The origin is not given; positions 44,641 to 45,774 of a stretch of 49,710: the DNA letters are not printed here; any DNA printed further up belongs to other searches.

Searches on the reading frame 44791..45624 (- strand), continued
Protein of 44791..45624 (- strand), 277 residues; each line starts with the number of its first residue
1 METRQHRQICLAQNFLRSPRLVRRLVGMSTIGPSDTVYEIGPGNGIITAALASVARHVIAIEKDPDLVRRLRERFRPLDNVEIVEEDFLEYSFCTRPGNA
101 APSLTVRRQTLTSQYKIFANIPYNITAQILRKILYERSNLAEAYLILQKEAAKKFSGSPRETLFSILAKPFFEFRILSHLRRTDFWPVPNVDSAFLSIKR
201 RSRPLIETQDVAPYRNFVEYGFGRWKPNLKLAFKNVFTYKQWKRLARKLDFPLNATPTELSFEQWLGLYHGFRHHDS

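Call 51: find_homologous_proteins(query=L015:449-1264:+, max_evalue=1e-30)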
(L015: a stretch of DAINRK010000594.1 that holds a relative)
Query L015:449-1264:+ (272 aa): 1317 proteins with E <= 1e-30 among 1853 candidates; the best 120 are listed.
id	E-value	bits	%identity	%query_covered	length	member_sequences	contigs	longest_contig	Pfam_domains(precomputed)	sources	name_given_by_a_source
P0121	1.5e-178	610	99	100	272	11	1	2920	PF00398.27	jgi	-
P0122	4.7e-156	536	88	100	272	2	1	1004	PF00398.27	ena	-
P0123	5.5e-146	503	83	99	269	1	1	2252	PF00398.27,PF13649.13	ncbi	-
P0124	1.6e-145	502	83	99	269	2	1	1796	PF00398.27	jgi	-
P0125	5.1e-143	493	82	100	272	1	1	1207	PF00398.27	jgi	-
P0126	3.6e-138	477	80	99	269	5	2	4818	PF00398.27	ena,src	-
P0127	4.0e-138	477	77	100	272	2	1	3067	PF00398.27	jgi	jgi:23S rRNA (adenine-N6)-dimethyltransferase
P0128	6.6e-137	473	79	99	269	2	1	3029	PF00398.27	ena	-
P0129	1.8e-136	472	78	100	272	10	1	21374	PF00398.27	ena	-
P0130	6.6e-136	470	80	99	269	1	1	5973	PF00398.27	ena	-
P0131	9.5e-136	470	77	99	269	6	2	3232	PF00398.27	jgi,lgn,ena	-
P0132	2.5e-135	468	78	99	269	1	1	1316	PF00398.27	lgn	-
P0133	5.5e-134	464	75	100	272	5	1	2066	PF00398.27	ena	-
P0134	1.3e-133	463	78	99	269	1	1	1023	PF00398.27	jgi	jgi:16S rRNA A1518/A1519 N6-dimethyltransferase RsmA/KsgA/DIM1 with predicted DNA glycosylase/AP lya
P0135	4.4e-133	461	77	99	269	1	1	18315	PF00398.27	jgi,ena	jgi:23S rRNA (adenine-N6)-dimethyltransferase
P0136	5.2e-133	461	77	99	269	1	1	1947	PF00398.27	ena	-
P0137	6.6e-133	460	78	99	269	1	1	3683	PF00398.27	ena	-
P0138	1.1e-132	459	77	99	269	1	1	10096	PF00398.27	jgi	jgi:23S rRNA (adenine-N6)-dimethyltransferase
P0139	2.7e-132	458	77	99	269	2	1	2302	PF00398.27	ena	-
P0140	3.7e-132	458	75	99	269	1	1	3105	PF00398.27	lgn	-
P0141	1.0e-131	456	76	99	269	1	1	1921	PF00398.27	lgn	-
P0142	1.5e-131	456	75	100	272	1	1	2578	PF00398.27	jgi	jgi:23S rRNA (adenine-N6)-dimethyltransferase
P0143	1.6e-131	456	78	99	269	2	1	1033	PF00398.27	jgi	jgi:23S rRNA (adenine-N6)-dimethyltransferase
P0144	2.2e-131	455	75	99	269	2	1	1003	PF00398.27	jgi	jgi:23S rRNA (adenine-N6)-dimethyltransferase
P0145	6.6e-131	454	76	99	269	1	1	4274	PF00398.27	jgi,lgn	jgi:23S rRNA (adenine-N6)-dimethyltransferase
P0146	9.4e-131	453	74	99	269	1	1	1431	PF00398.27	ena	-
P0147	1.1e-130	453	76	99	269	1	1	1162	PF00398.27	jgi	jgi:23S rRNA (adenine-N6)-dimethyltransferase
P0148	1.2e-130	453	75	99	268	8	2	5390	PF00398.27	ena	-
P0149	1.3e-130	453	74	99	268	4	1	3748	PF00398.27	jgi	-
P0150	1.9e-130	452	74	99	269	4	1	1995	PF00398.27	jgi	-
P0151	3.1e-130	451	74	99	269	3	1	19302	PF00398.27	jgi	jgi:23S rRNA (adenine-N6)-dimethyltransferase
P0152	3.2e-130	451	75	99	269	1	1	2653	PF00398.27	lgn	-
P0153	3.3e-130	451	75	98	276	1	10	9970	PF00398.27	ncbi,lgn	-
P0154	4.1e-130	451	74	99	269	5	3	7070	PF00398.27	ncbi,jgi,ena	-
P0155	5.1e-130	451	74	99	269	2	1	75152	PF00398.27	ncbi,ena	-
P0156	5.9e-130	450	74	99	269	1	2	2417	PF00398.27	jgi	jgi:Dimethyladenosine transferase (rRNA methylation)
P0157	9.5e-130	450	74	99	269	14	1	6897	PF00398.27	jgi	jgi:23S rRNA (adenine-N6)-dimethyltransferase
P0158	9.7e-130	450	74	99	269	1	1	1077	PF00398.27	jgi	jgi:23S rRNA (adenine-N6)-dimethyltransferase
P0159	1.0e-129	450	75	99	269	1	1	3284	PF00398.27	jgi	jgi:23S rRNA (adenine-N6)-dimethyltransferase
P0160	1.0e-129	450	76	99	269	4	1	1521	PF00398.27,PF13649.13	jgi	-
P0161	1.4e-129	449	74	99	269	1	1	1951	PF00398.27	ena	-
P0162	1.6e-129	449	75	99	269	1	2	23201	PF00398.27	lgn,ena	-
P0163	1.6e-129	449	75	99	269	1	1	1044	PF00398.27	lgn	-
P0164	2.4e-129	449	75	99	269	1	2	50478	PF00398.27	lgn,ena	-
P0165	2.5e-129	448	75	99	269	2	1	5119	PF00398.27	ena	-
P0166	2.8e-129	448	73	100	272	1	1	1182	PF00398.27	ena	-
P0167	3.7e-129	448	74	99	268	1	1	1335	PF00398.27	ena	-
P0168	4.2e-129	448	73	99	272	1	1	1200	PF00398.27,PF13649.13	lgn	-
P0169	5.0e-129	447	73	99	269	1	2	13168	PF00398.27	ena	-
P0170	5.1e-129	447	75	98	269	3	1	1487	PF00398.27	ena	-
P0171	6.0e-129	447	75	99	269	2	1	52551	PF00398.27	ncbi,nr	ncbi:MAG TPA: 23S ribosomal RNA methyltransferase Erm [Anaerolineales bacterium]|nr:23S ribosomal RN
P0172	6.4e-129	447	75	99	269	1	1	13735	PF00398.27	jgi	jgi:23S rRNA (adenine-N6)-dimethyltransferase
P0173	9.6e-129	447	74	99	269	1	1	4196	PF00398.27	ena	-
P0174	1.1e-128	446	74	99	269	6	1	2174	PF00398.27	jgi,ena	-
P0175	1.3e-128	446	77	99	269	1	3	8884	PF00398.27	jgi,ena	-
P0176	1.5e-128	446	76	99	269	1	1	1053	PF00398.27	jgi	jgi:23S rRNA (adenine-N6)-dimethyltransferase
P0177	1.5e-128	446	75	99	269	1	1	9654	PF00398.27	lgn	-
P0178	2.0e-128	445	75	99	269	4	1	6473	PF00398.27,PF13649.13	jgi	-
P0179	2.9e-128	445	75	99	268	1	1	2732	PF00398.27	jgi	jgi:16S rRNA A1518/A1519 N6-dimethyltransferase RsmA/KsgA/DIM1 with predicted DNA glycosylase/AP lya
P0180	3.1e-128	445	75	99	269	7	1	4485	PF00398.27,PF13649.13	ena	-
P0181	4.5e-128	444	74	99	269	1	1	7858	PF00398.27,PF13649.13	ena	-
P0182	4.7e-128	444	75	99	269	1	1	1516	PF00398.27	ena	-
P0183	4.7e-128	444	75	99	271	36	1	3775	PF00398.27,PF13649.13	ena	-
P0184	9.1e-128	443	73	99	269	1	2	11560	PF00398.27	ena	-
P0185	1.2e-127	443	75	99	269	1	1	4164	PF00398.27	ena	-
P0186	1.4e-127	443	73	99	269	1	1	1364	PF00398.27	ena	-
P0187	1.8e-127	442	72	99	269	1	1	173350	PF00398.27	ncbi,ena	-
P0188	1.9e-127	442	75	98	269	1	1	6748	PF00398.27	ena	-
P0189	2.1e-127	442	73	99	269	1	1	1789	PF00398.27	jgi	jgi:23S rRNA (adenine-N6)-dimethyltransferase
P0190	2.2e-127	442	73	99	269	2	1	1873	PF00398.27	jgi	-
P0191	3.2e-127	442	74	99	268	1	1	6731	PF00398.27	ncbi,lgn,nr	ncbi:MAG TPA: 23S ribosomal RNA methyltransferase Erm [Anaerolineales bacterium]|nr:23S ribosomal RN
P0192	3.2e-127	442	75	99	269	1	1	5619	PF00398.27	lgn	-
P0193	3.8e-127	441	72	99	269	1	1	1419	PF00398.27,PF13649.13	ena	-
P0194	6.4e-127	441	73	98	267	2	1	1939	PF00398.27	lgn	-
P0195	6.6e-127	441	74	100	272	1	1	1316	PF00398.27,PF13649.13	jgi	jgi:23S rRNA (adenine-N6)-dimethyltransferase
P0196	7.0e-127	440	75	99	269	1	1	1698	PF00398.27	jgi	jgi:23S rRNA (adenine-N6)-dimethyltransferase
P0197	1.0e-126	440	72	99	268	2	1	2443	PF00398.27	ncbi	-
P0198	1.1e-126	440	73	99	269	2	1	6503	PF00398.27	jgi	jgi:23S rRNA (adenine-N6)-dimethyltransferase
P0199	1.2e-126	440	75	99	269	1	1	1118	PF00398.27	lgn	-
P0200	1.2e-126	440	74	99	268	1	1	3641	PF00398.27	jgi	jgi:23S rRNA (adenine-N6)-dimethyltransferase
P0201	1.2e-126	440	75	99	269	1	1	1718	PF00398.27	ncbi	-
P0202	1.3e-126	440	75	99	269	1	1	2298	PF00398.27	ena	-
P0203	2.2e-126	439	74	99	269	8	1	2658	PF00398.27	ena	-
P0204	2.3e-126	439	73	99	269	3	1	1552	PF00398.27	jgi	jgi:23S rRNA (adenine-N6)-dimethyltransferase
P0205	2.5e-126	439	75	98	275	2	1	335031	PF00398.27,PF13649.13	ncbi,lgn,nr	ncbi:MAG: 23S ribosomal RNA methyltransferase Erm [Anaerolineales bacterium]|nr:23S ribosomal RNA me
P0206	2.7e-126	439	74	99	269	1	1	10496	PF00398.27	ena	-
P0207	2.8e-126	438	72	99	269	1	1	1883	PF00398.27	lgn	-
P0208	2.9e-126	438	72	100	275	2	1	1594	PF00398.27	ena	-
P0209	6.2e-126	437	72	99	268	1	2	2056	PF00398.27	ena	-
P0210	6.5e-126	437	72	99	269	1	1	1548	PF00398.27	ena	-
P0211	7.7e-126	437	72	99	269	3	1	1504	PF00398.27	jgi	jgi:23S rRNA (adenine-N6)-dimethyltransferase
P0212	8.2e-126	437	72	99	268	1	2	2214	PF00398.27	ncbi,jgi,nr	ncbi:MAG: 23S ribosomal RNA methyltransferase Erm [Chloroflexi bacterium]|nr:MAG: 23S ribosomal RNA 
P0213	1.4e-125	436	73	99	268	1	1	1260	PF00398.27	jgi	jgi:23S rRNA (adenine-N6)-dimethyltransferase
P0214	1.5e-125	436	75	99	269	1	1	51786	PF00398.27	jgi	jgi:23S rRNA (adenine-N6)-dimethyltransferase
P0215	1.9e-125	436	73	99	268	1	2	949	PF00398.27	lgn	-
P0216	2.1e-125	436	72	99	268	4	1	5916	PF00398.27,PF13649.13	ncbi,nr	ncbi:MAG TPA: 23S ribosomal RNA methyltransferase Erm [Anaerolineales bacterium]|nr:23S ribosomal RN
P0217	2.3e-125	435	73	99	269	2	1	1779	PF00398.27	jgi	jgi:23S rRNA (adenine-N6)-dimethyltransferase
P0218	2.7e-125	435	71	99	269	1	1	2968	PF00398.27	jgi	jgi:23S rRNA (adenine-N6)-dimethyltransferase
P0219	2.7e-125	435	75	95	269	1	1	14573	PF00398.27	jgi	jgi:23S rRNA (adenine-N6)-dimethyltransferase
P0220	2.8e-125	435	74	99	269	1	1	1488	PF00398.27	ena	-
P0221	2.9e-125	435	73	99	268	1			PF00398.27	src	-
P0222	3.2e-125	435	75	96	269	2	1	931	PF00398.27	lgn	-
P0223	3.8e-125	435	71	99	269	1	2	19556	PF00398.27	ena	-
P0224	5.5e-125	434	72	99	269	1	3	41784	PF00398.27,PF13649.13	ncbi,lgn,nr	ncbi:MAG: 23S ribosomal RNA methyltransferase Erm [Anaerolineae bacterium]|nr:23S ribosomal RNA meth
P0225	6.6e-125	434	71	99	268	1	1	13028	PF00398.27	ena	-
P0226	9.0e-125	434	72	99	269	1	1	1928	PF00398.27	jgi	jgi:23S rRNA (adenine-N6)-dimethyltransferase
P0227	1.1e-124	433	73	99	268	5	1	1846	PF00398.27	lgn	-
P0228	1.1e-124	433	72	99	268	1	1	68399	PF00398.27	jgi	jgi:23S rRNA (adenine-N6)-dimethyltransferase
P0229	1.6e-124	433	74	99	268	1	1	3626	PF00398.27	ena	-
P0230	1.8e-124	433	72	99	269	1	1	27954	PF00398.27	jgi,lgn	jgi:23S rRNA (adenine-N6)-dimethyltransferase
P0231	1.9e-124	432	69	100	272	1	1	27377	PF00398.27,PF13649.13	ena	-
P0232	2.1e-124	432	74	99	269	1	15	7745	PF00398.27,PF13649.13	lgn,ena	-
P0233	2.3e-124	432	72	99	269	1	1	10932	PF00398.27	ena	-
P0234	3.3e-124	432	72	99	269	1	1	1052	PF00398.27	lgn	-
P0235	4.2e-124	431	72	99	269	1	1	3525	PF00398.27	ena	-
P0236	6.0e-124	431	72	99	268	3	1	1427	PF00398.27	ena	-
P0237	6.0e-124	431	72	99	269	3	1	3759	PF00398.27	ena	-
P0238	6.0e-124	431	75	95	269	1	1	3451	PF00398.27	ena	-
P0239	6.9e-124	431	72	98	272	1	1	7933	PF00398.27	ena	-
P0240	7.2e-124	431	73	100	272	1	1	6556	PF00398.27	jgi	jgi:23S rRNA (adenine-N6)-dimethyltransferase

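Call 52: find_encoding_contigs(protein=P0231, flank=3000, max_places=1)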
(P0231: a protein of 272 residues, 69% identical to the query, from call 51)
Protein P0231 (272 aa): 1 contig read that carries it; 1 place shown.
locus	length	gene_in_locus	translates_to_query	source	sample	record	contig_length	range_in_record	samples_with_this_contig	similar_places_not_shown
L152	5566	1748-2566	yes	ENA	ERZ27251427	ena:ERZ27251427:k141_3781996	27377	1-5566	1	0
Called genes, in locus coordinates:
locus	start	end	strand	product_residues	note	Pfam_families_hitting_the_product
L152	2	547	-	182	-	?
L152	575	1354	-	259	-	PF00211:Guanylate_cyc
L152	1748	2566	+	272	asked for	PF00398:RrnaAD, PF13649:Methyltransf_25 (weak)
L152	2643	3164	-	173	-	PF13302:Acetyltransf_3, PF00583:Acetyltransf_1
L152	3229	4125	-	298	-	PF01636:APH, PF02958:EcKL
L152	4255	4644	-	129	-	-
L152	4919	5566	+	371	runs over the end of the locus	PF24681:Kelch_KLHDC2_KLHL20_DRC7, PF24981:Beta-prop_ATRN-LZTR1, PF24996:NANM, PF13415:Beta-prop_FBX42, PF25210:Kelch_FKB95, PF01344:Kelch_1, PF24981:Beta-prop_ATRN-LZTR1, PF13964:Beta-prop_Calicin, +15 more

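Call 53: find_encoding_contigs(protein=P0187, flank=3000, max_places=1)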
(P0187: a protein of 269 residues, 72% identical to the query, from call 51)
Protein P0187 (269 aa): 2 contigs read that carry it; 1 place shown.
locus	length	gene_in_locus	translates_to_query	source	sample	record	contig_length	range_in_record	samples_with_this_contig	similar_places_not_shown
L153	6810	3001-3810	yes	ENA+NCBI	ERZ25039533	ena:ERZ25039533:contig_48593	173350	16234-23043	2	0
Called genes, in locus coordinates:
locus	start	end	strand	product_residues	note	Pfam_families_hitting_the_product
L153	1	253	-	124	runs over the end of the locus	-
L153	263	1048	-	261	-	PF01209:Ubie_methyltran, PF02353:CMAS, PF13489:Methyltransf_23, PF13847:Methyltransf_31, PF08241:Methyltransf_11, PF08242:Methyltransf_12, PF13649:Methyltransf_25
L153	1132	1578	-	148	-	-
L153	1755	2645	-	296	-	PF01636:APH, PF02958:EcKL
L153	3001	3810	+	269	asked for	PF00398:RrnaAD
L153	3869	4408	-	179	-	PF01380:SIS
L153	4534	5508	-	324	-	PF13522:GATase_6, PF13537:GATase_7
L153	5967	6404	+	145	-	PF12802:MarR_2, PF22381:Staph_reg_Sar_Rot (faint), PF01047:MarR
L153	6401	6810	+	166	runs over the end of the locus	PF00583:Acetyltransf_1, PF13673:Acetyltransf_10, PF13508:Acetyltransf_7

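Call 55: find_encoding_contigs(protein=P0205, flank=3000, max_places=1)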
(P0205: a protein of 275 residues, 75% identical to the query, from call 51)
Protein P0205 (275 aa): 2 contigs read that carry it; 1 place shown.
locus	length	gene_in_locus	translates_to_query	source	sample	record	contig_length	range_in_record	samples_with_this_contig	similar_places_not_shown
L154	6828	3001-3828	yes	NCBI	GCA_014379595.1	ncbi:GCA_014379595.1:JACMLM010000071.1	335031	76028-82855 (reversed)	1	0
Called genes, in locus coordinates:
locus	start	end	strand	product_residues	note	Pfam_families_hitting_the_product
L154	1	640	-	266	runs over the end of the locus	PF01135:PCMT, PF05175:MTS, PF13489:Methyltransf_23, PF01209:Ubie_methyltran, PF06325:PrmA, PF13847:Methyltransf_31, PF08241:Methyltransf_11, PF08242:Methyltransf_12, +2 more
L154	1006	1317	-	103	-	PF01022:HTH_5, PF24033:DUF7342 (weak), PF12802:MarR_2 (weak), PF12840:HTH_20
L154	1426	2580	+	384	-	PF01734:Patatin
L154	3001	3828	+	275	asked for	PF00398:RrnaAD, PF13649:Methyltransf_25 (weak)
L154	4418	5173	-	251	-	-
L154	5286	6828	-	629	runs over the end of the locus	PF13289:SIR2_2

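Call 57: find_encoding_contigs(protein=P0224, flank=3000, max_places=1)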
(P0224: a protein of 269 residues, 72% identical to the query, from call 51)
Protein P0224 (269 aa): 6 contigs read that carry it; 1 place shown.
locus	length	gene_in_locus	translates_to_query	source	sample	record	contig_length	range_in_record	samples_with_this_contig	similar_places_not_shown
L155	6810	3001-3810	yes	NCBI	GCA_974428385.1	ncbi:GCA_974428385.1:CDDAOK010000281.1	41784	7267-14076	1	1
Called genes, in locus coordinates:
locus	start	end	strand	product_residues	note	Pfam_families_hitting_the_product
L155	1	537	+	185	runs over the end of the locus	PF03473:MOSC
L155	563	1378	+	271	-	PF04439:Adenyl_transf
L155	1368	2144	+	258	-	PF01209:Ubie_methyltran, PF13847:Methyltransf_31, PF08241:Methyltransf_11, PF08242:Methyltransf_12 (weak), PF13649:Methyltransf_25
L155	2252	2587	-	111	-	-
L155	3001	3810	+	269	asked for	PF00398:RrnaAD, PF13649:Methyltransf_25 (weak)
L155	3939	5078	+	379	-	PF01609:DDE_Tnp_1 (weak)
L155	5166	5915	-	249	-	PF00685:Sulfotransfer_1 (weak), PF13469:Sulfotransfer_3 (faint)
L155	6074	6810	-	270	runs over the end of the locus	PF01209:Ubie_methyltran, PF02353:CMAS, PF13489:Methyltransf_23, PF08241:Methyltransf_11, PF08242:Methyltransf_12, PF13649:Methyltransf_25, PF13847:Methyltransf_31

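Call 58: find_encoding_contigs(protein=P0228, flank=3000, max_places=1)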
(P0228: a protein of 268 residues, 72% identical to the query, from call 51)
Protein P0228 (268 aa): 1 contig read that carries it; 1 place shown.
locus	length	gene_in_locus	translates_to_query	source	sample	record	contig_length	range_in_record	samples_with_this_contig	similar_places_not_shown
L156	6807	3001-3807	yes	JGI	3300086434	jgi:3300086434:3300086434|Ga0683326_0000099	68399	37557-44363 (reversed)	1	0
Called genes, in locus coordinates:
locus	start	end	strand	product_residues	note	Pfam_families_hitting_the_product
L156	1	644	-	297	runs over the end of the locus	PF00753:Lactamase_B, PF23023:Anti-Pycsar_Apyc1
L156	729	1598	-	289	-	PF04439:Adenyl_transf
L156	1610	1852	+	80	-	-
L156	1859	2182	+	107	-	-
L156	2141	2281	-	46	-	-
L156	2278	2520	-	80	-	-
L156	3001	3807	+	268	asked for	PF00398:RrnaAD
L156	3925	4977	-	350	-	PF12695:Abhydrolase_5 (faint)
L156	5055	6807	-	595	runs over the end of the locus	PF13522:GATase_6, PF13537:GATase_7, PF01380:SIS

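Call 59: find_encoding_contigs(protein=P0223, flank=3000, max_places=1)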
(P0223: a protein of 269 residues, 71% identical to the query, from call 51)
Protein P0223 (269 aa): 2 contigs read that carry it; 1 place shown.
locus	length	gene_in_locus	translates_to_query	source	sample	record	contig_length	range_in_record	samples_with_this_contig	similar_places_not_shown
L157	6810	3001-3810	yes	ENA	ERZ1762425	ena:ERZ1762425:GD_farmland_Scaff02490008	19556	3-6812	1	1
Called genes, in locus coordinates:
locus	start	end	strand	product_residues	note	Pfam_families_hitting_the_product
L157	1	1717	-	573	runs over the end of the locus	?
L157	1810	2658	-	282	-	PF00106:adh_short, PF08659:KR, PF13561:adh_short_C2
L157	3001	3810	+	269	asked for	PF00398:RrnaAD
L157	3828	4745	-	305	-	PF04439:Adenyl_transf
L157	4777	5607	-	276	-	PF00296:Bac_luciferase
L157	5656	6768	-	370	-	-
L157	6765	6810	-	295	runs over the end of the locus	PF01636:APH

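Call 60: find_encoding_contigs(protein=P0155, flank=3000, max_places=1)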
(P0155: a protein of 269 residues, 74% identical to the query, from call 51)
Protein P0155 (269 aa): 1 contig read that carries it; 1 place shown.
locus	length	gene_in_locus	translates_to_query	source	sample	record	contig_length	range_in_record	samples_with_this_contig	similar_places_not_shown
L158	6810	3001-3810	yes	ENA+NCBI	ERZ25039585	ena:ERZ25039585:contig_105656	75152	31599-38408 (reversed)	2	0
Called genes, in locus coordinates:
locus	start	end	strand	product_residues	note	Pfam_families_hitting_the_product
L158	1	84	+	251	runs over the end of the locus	PF00027:cNMP_binding, PF13545:HTH_Crp_2, PF25213:HVO_A0261_N (weak), PF00325:Crp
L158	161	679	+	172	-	PF01814:Hemerythrin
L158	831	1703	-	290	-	PF00296:Bac_luciferase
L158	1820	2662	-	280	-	PF01636:APH, PF02958:EcKL, PF07914:DUF1679 (weak)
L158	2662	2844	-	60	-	-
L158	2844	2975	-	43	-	-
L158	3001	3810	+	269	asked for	PF00398:RrnaAD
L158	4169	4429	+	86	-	-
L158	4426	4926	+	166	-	PF00583:Acetyltransf_1, PF13673:Acetyltransf_10, PF13508:Acetyltransf_7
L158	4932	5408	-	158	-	PF00903:Glyoxalase, PF12681:Glyoxalase_2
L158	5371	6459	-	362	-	PF08735:DUF1786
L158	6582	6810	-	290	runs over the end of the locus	PF01988:VIT1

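Call 65: search_dna_similar(query=window:44791-45624:-, collection=plasmids, mode=protein, max_rows=8)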
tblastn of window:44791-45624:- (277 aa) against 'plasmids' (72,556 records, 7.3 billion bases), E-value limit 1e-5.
Records with a match: 1786; places in all: 2022; records where one place covers at least 80% of the query: 1709.
Best place of each record, by identity: <60% 1786.
By first word of the organism name: Enterococcus 781; Escherichia 300; Staphylococcus 198; Klebsiella 159; Shigella 55; Salmonella 26; Streptococcus 26; Lactococcus 18; Acinetobacter 16; Providencia 13; and 70 more.
By predicted mobility (MOB-suite, as given by PLSDB): conjugative 675; non-mobilizable 590; mobilizable 521.
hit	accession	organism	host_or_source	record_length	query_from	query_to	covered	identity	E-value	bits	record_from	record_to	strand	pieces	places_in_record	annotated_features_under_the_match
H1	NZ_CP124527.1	Psychrobacter sp. WB2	Cell culture,Feedlot Water bowl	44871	12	272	94%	37.6%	6e-48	177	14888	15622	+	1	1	erm: 23S ribosomal RNA methyltransferase Erm | erm(53): 23S rRNA (adenine(2058)-N(6))-methyltransferase Erm(53)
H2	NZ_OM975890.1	Klebsiella pneumoniae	-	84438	7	269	95%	34.7%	5e-44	166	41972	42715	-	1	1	rRNA adenine N(6)-methyltransferase family protein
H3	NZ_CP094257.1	Acinetobacter indicus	mixed culture,chicken fecal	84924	7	269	95%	34.7%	5e-44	166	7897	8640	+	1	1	rRNA adenine N(6)-methyltransferase family protein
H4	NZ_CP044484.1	Acinetobacter schindleri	goose,stool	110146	7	269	95%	34.7%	5e-44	166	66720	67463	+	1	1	rRNA adenine N(6)-methyltransferase family protein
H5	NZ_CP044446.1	Acinetobacter indicus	goose,stool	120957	7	269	95%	34.7%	5e-44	166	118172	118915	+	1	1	rRNA adenine N(6)-methyltransferase family protein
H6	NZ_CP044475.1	Acinetobacter schindleri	goose,stool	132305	7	269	95%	34.7%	5e-44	166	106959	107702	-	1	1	rRNA adenine N(6)-methyltransferase family protein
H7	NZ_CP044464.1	Acinetobacter schindleri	goose,stool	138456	7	269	95%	34.7%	5e-44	166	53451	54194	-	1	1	rRNA adenine N(6)-methyltransferase family protein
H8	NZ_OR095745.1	Salmonella enterica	-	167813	7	269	95%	34.7%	5e-44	166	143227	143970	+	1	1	rRNA adenine N(6)-methyltransferase family protein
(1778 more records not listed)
